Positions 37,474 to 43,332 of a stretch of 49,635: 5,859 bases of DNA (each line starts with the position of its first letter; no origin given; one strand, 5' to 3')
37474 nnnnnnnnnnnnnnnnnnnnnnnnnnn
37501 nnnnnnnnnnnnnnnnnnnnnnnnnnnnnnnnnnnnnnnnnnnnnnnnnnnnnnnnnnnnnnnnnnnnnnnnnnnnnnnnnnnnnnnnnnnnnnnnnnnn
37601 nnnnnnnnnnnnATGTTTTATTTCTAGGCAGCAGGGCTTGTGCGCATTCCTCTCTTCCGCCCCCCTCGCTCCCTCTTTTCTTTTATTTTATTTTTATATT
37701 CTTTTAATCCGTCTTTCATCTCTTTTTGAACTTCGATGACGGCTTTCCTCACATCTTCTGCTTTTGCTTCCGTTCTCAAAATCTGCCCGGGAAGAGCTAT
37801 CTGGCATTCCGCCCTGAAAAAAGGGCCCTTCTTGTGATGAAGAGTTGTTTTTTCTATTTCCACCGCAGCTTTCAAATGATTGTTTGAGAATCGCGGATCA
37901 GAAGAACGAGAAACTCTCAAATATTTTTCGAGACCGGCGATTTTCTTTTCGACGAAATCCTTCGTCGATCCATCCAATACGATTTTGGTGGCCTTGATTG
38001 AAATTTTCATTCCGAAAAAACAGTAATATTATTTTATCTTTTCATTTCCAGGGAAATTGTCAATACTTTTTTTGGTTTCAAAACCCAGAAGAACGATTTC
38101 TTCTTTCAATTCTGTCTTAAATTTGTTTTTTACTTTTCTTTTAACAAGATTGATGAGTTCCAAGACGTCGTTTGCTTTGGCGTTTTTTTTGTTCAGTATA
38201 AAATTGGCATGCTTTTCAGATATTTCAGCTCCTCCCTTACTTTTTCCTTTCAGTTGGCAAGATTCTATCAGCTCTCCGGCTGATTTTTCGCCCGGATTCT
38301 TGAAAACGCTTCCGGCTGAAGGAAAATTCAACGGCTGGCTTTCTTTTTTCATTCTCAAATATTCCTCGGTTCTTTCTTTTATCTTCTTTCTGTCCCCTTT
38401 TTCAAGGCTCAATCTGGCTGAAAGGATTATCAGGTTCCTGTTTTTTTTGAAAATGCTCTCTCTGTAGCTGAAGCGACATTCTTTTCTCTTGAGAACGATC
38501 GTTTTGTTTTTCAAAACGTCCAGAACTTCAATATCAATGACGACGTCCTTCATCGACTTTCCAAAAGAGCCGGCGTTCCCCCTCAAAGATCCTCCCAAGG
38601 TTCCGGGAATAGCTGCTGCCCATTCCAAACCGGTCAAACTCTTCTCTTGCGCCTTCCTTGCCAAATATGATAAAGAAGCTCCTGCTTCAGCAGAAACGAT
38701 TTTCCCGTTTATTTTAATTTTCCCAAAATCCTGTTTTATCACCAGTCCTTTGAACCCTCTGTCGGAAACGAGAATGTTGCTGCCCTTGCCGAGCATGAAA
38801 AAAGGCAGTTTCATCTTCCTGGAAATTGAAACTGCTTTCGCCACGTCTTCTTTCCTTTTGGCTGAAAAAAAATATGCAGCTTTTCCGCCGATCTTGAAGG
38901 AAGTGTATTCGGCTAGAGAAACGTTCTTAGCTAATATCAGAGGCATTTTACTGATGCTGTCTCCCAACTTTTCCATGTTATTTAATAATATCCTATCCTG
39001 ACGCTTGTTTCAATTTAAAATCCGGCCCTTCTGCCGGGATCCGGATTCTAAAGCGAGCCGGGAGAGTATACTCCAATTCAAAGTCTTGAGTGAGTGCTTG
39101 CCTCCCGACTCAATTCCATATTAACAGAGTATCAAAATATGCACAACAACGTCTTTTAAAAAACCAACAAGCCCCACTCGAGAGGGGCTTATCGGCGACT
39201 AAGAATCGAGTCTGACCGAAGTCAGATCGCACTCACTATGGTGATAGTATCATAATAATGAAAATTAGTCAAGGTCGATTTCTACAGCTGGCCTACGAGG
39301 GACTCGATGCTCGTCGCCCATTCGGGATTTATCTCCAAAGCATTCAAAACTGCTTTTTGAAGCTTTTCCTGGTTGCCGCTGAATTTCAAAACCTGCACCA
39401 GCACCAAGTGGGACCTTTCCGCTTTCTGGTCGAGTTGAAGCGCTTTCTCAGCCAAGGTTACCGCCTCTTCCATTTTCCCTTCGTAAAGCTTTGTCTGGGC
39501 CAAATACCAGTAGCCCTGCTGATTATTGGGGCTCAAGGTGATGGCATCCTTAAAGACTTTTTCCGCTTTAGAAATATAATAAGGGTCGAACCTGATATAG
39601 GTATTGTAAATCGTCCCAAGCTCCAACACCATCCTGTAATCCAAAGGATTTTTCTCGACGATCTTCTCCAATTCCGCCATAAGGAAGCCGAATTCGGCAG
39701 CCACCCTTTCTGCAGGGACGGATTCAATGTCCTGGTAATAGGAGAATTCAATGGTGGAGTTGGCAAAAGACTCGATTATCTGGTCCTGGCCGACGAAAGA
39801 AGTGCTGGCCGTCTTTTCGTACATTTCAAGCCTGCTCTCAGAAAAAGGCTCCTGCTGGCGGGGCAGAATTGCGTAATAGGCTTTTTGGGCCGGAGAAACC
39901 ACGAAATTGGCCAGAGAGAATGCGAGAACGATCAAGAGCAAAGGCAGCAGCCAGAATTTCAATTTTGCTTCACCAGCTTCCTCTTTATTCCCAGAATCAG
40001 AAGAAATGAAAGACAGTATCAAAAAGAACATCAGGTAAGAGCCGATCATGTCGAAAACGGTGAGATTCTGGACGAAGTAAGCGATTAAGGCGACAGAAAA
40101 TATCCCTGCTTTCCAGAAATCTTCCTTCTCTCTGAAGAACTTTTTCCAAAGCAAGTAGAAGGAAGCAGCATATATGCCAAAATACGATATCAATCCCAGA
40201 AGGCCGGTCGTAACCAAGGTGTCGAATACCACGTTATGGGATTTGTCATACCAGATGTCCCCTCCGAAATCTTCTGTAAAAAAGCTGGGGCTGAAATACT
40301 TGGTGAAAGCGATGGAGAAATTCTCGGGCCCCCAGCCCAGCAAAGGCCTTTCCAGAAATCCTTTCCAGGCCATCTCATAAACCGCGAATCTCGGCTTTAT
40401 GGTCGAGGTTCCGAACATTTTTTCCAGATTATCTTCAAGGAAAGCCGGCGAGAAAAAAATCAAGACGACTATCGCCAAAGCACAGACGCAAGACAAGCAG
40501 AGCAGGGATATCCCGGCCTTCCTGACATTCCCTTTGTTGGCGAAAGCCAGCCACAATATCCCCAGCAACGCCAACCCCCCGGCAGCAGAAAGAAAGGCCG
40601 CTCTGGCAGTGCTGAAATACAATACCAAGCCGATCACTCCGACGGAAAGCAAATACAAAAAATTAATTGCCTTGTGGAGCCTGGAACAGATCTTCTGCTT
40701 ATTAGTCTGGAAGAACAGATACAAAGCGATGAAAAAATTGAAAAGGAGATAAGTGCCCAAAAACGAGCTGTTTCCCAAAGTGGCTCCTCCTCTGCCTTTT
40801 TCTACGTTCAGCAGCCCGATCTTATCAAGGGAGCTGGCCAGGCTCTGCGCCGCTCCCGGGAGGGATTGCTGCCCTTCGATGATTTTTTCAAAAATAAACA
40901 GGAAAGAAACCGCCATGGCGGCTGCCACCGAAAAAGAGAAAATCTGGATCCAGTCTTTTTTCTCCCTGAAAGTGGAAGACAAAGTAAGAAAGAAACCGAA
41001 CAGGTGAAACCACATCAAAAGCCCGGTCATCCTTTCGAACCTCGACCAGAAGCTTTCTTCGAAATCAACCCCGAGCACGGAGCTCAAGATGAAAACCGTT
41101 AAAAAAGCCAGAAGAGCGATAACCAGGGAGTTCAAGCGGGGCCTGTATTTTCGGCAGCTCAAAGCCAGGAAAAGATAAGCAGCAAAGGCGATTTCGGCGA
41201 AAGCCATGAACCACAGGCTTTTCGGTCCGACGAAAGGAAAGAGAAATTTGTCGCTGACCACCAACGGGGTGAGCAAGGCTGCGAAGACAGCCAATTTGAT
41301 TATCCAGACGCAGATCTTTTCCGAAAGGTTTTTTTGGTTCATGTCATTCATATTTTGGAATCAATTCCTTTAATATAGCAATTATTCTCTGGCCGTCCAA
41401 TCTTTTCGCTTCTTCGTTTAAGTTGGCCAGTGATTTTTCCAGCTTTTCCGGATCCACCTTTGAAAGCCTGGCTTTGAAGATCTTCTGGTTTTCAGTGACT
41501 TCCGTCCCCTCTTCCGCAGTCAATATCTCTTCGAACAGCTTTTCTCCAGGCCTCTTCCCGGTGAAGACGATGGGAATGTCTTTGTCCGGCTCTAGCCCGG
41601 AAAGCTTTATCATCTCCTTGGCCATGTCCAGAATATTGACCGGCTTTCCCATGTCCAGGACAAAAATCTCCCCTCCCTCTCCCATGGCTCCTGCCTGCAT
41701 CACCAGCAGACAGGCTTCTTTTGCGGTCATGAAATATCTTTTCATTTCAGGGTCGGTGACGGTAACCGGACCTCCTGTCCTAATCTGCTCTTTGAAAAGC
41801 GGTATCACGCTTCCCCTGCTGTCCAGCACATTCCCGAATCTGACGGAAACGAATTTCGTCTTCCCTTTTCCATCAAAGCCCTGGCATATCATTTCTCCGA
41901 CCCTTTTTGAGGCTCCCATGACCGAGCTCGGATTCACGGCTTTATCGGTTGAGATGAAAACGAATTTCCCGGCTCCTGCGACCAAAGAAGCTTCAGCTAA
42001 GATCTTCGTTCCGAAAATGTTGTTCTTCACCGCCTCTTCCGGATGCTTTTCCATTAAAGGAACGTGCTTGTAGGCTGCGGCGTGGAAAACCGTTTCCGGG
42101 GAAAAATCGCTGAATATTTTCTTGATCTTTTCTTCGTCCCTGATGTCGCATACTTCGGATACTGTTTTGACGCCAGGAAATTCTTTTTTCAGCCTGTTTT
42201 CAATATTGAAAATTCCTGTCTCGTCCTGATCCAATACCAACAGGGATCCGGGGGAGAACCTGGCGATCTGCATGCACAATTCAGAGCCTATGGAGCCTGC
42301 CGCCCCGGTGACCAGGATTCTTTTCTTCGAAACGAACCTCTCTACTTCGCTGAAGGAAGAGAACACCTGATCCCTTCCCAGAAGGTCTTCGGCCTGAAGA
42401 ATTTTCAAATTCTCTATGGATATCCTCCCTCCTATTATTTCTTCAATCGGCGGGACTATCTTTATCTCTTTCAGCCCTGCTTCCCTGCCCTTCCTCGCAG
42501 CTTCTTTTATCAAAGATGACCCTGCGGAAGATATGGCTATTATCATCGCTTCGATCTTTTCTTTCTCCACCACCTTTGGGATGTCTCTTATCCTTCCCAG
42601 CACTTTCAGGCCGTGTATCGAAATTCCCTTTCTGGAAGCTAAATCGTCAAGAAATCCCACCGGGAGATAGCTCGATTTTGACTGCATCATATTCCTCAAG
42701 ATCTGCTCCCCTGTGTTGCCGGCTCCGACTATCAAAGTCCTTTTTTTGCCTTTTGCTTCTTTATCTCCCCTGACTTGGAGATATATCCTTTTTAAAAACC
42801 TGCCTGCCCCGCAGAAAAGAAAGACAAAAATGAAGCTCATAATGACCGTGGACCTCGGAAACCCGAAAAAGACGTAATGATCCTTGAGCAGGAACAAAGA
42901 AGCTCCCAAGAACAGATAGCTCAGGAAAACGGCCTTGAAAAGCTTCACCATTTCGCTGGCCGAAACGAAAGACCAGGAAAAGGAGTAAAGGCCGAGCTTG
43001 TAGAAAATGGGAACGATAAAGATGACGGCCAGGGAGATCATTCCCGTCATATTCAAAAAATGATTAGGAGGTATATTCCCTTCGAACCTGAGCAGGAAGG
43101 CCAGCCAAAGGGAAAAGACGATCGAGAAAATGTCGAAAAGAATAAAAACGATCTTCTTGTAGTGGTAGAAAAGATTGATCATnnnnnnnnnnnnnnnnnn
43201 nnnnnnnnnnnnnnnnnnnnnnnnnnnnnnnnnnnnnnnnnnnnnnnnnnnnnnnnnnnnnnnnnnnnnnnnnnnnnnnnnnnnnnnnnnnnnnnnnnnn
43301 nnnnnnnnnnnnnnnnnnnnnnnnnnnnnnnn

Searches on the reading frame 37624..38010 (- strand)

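Call 48: search_protein_families(library=pfam, proteins=[window:37624-38010:-], max_evalue=0.00001)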
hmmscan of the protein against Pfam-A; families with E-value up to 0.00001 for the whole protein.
window:37624-38010:- (128 aa): 1 family
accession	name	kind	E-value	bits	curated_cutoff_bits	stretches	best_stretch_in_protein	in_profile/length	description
PF02482.25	Ribosomal_S30AE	-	6.7e-11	43.2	23.7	1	3-110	1-88/88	Sigma 54 modulation protein / S30EA ribosomal protein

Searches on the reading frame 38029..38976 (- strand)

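Call 36: search_protein_families(library=pfam, proteins=[window:38029-38976:-], max_evalue=0.00001)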
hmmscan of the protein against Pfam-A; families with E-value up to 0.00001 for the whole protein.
window:38029-38976:- (315 aa): 2 families
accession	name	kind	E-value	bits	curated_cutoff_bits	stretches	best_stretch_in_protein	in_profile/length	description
PF02873.21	MurB_C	-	2.3e-35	121.2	27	1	198-296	1-98/99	UDP-N-acetylenolpyruvoylglucosamine reductase, C-terminal domain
PF01565.28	FAD_binding_4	-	1.7e-17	63.9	26.4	1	34-153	2-130/139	FAD binding domain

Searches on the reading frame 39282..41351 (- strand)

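Call 36: search_protein_families(library=pfam, proteins=[window:39282-41351:-], max_evalue=0.00001)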
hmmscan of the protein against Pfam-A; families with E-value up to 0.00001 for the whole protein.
window:39282-41351:- (689 aa): 1 family
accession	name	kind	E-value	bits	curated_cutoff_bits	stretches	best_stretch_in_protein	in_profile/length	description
PF04932.20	Wzy_C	-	2e-16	60.6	31.7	1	238-391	4-149/149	O-Antigen ligase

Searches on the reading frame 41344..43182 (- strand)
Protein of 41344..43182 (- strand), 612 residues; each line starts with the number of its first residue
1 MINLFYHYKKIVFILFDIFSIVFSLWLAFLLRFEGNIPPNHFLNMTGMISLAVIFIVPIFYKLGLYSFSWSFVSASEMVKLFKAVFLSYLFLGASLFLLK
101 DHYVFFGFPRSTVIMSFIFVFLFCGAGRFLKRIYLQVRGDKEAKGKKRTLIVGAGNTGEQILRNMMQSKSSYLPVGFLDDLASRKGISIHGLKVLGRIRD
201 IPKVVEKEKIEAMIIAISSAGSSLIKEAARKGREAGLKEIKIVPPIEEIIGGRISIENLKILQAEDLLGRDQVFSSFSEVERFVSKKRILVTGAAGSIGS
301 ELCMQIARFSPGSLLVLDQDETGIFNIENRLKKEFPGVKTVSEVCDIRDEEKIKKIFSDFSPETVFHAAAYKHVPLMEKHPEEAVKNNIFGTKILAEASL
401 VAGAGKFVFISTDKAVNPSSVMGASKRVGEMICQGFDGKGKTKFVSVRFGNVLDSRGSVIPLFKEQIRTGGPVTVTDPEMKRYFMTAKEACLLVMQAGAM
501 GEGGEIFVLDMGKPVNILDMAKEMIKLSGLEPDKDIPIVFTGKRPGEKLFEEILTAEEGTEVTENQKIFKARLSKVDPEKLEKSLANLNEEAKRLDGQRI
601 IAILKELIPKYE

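Call 36: search_protein_families(library=pfam, proteins=[window:41344-43182:-], max_evalue=0.00001)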
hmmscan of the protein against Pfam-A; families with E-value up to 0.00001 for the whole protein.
window:41344-43182:- (612 aa): 6 families
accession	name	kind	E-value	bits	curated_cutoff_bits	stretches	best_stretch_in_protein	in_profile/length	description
PF02719.21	Polysacc_synt_2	-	1.5e-113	379.3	20.2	1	289-571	1-291/293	Polysaccharide biosynthesis protein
PF01370.27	Epimerase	-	1.5e-24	87.2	20.9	1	289-508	1-238/240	NAD dependent epimerase/dehydratase family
PF04321.23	RmlD_sub_bind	-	1.3e-15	57.7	27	1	288-456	2-155/287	RmlD substrate binding domain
PF16363.11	GDP_Man_Dehyd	-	5.7e-15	56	27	1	290-414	1-131/332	GDP-mannose 4,6 dehydratase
PF13727.12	CoA_binding_3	-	3.6e-10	40.6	25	1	70-227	9-159/175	CoA-binding domain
PF01073.25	3Beta_HSD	-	8.4e-10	38.6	22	1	290-419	1-123/280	3-beta hydroxysteroid dehydrogenase/isomerase family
